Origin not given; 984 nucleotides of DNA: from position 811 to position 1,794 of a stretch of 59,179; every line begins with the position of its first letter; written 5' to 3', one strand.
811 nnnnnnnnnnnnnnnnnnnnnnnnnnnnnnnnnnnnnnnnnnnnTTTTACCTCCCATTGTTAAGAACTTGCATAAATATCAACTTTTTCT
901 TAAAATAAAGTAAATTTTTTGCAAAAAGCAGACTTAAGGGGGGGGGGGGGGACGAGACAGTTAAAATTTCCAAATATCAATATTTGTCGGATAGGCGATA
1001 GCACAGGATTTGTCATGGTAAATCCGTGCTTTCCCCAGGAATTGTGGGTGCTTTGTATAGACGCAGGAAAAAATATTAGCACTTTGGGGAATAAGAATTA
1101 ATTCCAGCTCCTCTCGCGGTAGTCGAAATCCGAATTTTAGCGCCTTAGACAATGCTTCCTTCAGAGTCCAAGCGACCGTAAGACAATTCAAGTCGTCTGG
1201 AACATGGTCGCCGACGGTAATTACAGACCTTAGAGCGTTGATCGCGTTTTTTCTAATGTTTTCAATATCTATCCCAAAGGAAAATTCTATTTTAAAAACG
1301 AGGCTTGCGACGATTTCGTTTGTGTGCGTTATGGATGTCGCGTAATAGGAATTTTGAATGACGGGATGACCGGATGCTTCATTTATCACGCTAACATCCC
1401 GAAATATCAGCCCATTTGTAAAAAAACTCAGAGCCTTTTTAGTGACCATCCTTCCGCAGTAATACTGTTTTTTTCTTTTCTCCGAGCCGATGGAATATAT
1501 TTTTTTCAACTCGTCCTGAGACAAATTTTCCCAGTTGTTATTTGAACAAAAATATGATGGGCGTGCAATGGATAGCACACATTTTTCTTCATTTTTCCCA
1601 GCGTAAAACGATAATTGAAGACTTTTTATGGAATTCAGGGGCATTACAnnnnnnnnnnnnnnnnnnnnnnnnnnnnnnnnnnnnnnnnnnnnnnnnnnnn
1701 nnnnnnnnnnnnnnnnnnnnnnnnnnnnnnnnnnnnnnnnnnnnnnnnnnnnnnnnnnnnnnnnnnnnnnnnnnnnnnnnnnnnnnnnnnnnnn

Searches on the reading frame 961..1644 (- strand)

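Call 26: search_protein_families(library=pfam, proteins=[window:961-1644:-], max_evalue=1)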
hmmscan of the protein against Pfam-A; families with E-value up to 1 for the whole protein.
window:961-1644:- (227 aa): 3 families
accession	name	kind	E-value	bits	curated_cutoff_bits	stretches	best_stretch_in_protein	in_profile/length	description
PF01648.25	ACPS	-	1.3e-07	32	25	1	123-193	2-87/111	4'-phosphopantetheinyl transferase superfamily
PF17837.6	4PPT_N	-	1.1e-05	25.8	27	1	55-116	11-67/68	4'-phosphopantetheinyl transferase N-terminal domain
PF21170.4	FAN1_TPR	-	0.19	12.1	24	1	100-178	4-83/154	Fanconi-associated nuclease 1, TPR domain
